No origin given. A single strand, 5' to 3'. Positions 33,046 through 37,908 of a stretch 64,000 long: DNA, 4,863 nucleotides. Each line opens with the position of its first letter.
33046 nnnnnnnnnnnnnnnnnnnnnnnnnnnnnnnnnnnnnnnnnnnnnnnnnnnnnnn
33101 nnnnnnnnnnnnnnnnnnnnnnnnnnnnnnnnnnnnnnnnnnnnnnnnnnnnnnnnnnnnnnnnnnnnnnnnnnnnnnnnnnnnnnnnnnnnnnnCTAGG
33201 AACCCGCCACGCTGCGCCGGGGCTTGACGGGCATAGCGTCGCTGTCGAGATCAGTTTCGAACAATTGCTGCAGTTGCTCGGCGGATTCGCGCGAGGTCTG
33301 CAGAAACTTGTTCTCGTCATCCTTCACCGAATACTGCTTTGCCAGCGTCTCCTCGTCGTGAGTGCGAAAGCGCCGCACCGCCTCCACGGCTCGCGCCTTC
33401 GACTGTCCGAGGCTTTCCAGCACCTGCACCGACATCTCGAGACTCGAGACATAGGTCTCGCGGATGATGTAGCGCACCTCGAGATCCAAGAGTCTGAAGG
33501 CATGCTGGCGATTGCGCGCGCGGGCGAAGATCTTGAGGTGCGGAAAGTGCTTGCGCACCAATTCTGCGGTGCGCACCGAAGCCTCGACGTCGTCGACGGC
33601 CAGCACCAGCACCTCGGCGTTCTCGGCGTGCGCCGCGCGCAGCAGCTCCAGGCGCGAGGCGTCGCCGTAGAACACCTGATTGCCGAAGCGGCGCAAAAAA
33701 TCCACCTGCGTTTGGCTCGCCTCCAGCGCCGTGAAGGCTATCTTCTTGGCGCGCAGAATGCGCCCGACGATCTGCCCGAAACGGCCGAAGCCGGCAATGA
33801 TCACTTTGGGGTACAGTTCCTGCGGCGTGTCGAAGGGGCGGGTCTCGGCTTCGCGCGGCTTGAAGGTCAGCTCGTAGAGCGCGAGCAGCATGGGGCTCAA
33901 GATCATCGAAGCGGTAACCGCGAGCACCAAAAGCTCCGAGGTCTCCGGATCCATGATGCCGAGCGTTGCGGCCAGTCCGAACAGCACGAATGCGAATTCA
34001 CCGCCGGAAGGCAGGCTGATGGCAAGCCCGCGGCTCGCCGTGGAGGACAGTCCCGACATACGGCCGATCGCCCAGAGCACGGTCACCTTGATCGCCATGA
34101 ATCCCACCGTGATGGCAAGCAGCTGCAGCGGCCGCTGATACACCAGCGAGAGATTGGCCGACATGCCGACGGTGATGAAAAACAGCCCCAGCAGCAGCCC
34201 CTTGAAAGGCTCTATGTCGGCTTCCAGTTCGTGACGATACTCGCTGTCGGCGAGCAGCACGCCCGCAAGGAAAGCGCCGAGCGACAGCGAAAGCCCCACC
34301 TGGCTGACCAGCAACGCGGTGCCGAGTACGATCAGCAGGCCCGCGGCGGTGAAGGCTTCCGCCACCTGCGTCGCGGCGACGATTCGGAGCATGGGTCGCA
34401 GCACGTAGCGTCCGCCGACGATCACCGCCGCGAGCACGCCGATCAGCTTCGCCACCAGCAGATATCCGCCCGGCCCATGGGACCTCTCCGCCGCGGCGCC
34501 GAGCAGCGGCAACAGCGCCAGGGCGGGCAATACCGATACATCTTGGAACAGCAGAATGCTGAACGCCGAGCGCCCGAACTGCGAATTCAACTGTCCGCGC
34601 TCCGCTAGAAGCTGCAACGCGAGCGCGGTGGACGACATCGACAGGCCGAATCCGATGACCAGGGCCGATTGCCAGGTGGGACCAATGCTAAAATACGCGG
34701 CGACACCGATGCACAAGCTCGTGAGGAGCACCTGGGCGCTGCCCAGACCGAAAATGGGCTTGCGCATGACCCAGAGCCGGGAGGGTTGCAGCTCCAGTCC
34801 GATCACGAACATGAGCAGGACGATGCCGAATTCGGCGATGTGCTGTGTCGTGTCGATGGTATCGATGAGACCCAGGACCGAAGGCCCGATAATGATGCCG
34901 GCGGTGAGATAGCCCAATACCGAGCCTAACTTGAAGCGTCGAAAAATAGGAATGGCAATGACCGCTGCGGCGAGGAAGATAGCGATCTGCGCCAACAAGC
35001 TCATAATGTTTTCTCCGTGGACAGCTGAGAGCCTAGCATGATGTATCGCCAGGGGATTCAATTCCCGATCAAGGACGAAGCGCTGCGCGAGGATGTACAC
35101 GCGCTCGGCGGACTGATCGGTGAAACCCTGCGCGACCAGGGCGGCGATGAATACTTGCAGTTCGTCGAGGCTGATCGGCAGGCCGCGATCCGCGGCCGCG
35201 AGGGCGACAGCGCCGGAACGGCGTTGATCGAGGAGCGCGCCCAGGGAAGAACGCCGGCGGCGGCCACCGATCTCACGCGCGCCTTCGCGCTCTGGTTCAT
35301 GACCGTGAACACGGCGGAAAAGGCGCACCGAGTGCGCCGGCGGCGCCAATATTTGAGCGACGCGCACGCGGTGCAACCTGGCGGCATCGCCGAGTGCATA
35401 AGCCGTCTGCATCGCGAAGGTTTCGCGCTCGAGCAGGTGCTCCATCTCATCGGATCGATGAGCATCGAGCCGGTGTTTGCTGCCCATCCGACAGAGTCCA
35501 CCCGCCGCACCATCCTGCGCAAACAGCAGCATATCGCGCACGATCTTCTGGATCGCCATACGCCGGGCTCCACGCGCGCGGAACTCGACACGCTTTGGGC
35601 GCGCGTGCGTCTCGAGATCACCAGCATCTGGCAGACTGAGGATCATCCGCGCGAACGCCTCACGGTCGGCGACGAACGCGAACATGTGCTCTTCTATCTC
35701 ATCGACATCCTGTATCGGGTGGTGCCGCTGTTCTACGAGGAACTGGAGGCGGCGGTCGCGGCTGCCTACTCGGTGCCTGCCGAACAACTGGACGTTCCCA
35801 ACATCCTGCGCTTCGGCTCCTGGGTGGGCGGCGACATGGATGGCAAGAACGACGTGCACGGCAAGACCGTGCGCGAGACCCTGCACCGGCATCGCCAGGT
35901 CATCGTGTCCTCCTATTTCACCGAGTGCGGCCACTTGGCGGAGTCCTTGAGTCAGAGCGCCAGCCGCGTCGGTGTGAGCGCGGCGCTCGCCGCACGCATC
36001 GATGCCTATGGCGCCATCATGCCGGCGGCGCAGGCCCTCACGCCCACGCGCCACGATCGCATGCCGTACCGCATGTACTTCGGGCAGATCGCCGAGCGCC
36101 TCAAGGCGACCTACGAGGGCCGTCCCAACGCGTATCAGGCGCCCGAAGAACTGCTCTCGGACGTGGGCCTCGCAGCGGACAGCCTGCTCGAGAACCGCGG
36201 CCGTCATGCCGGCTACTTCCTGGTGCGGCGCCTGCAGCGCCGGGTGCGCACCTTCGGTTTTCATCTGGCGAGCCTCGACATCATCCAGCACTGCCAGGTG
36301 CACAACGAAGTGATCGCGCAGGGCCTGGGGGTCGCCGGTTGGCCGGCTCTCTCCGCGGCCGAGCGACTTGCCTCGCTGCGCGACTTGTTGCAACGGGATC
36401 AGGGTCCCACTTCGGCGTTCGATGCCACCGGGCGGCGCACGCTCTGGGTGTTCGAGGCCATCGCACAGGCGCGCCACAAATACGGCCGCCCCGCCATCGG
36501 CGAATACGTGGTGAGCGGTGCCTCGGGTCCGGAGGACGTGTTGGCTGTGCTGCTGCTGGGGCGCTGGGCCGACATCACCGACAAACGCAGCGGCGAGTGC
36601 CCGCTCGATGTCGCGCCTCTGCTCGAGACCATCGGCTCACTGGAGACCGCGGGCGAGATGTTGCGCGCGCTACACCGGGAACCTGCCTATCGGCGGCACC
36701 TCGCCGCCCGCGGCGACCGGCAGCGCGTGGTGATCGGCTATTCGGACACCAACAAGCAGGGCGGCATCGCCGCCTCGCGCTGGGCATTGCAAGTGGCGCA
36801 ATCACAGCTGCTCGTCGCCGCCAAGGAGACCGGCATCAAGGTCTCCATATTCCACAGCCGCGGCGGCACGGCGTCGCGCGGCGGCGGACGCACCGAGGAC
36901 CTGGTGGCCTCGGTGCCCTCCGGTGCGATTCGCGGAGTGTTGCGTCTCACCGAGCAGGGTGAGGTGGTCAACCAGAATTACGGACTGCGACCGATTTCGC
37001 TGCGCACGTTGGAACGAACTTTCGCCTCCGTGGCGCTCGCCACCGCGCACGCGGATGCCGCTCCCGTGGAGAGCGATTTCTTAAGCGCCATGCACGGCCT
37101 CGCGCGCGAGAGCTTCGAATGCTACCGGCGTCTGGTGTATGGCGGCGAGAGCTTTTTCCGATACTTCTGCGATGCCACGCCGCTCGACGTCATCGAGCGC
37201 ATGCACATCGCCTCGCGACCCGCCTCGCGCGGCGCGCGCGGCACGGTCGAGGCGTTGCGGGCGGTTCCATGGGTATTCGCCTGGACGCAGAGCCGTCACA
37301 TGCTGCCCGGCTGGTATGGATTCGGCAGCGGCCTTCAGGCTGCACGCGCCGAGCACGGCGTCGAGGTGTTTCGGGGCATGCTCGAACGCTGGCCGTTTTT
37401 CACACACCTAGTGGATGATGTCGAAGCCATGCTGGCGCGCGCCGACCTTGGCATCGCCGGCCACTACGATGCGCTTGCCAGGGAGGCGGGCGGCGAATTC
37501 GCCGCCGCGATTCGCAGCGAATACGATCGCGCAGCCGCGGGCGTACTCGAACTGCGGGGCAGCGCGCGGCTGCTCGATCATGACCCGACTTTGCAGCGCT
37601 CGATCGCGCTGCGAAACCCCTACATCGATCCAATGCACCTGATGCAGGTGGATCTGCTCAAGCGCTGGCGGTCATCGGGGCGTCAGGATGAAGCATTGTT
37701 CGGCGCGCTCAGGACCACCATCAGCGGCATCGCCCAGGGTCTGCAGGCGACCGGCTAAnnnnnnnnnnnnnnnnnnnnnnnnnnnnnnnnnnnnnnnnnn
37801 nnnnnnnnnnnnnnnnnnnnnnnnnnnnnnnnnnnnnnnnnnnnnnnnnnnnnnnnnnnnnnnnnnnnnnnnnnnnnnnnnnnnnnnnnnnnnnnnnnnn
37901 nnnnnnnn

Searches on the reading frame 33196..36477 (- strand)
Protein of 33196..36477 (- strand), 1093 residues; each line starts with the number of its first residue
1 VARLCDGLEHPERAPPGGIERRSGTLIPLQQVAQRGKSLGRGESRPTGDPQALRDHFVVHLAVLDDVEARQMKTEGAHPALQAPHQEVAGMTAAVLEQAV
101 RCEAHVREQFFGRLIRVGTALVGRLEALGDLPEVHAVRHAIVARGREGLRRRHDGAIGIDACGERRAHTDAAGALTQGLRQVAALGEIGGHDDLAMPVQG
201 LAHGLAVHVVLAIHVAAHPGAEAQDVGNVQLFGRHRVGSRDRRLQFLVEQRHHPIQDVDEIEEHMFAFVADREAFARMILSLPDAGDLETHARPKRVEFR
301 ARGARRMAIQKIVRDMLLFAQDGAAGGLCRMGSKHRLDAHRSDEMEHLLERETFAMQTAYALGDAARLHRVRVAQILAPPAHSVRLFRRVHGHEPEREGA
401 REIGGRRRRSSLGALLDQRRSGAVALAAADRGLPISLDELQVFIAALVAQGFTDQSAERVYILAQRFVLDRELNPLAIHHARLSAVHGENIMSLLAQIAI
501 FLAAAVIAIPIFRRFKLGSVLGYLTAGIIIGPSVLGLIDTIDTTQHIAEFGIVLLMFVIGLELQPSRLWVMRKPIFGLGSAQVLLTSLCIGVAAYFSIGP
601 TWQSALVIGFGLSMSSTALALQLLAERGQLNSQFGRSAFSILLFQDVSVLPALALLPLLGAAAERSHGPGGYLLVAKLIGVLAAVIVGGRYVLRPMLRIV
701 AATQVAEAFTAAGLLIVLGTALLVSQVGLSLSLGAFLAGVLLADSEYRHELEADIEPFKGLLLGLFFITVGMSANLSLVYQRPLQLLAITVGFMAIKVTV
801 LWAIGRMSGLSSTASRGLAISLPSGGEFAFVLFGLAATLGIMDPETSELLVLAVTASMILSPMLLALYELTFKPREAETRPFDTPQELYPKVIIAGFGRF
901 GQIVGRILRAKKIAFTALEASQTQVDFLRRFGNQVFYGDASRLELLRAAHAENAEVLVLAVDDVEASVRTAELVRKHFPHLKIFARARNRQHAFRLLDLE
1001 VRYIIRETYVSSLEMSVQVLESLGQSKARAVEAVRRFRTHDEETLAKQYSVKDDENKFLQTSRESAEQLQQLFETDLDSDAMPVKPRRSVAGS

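Call 41: search_protein_families(library=pfam, proteins=[window:33196-36477:-], max_evalue=0.001)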
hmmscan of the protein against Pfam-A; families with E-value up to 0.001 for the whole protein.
window:33196-36477:- (1093 aa): 3 families
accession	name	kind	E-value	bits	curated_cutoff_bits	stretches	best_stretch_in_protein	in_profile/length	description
PF00999.27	Na_H_Exchanger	-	1.9e-62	211.7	26.2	1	503-864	3-373/375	Sodium/hydrogen exchanger, transmembrane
PF02254.24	TrkA_N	-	7.2e-23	81.6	23.8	1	892-1005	1-114/116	TrkA-N domain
PF01757.29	Acyl_transf_3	-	6.6e-05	22.6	31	1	494-660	128-301/326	Acyltransferase domain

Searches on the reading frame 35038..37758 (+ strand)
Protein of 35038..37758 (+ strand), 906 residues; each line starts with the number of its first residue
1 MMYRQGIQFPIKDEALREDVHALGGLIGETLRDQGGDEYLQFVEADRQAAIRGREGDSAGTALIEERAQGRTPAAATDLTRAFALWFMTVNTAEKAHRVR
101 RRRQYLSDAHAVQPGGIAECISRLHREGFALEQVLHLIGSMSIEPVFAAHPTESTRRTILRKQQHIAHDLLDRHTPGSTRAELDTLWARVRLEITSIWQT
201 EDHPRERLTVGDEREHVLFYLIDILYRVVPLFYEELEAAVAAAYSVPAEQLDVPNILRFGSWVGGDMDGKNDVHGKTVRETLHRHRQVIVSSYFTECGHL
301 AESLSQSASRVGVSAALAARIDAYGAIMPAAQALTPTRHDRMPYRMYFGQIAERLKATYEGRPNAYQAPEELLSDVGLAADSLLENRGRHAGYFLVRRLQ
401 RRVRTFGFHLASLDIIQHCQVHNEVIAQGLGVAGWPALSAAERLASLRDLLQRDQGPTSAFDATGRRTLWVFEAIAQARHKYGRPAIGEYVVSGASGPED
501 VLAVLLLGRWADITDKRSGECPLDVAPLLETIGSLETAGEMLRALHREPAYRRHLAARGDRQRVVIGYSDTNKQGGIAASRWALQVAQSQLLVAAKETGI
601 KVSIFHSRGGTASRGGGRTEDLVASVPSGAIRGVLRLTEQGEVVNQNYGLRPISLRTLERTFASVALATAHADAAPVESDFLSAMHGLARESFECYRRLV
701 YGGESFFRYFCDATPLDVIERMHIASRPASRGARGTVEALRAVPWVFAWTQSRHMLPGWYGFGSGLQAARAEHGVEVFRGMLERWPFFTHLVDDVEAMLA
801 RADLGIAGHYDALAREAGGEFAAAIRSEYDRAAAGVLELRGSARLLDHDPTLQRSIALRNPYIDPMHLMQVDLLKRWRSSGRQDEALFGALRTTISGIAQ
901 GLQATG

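Call 41: search_protein_families(library=pfam, proteins=[window:35038-37758:+], max_evalue=0.001)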
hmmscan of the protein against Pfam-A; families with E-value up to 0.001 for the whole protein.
window:35038-37758:+ (906 aa): 1 family
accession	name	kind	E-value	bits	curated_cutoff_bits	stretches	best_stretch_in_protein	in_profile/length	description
PF00311.23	PEPcase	-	1.1e-231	772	22.4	1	16-906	1-919/919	Phosphoenolpyruvate carboxylase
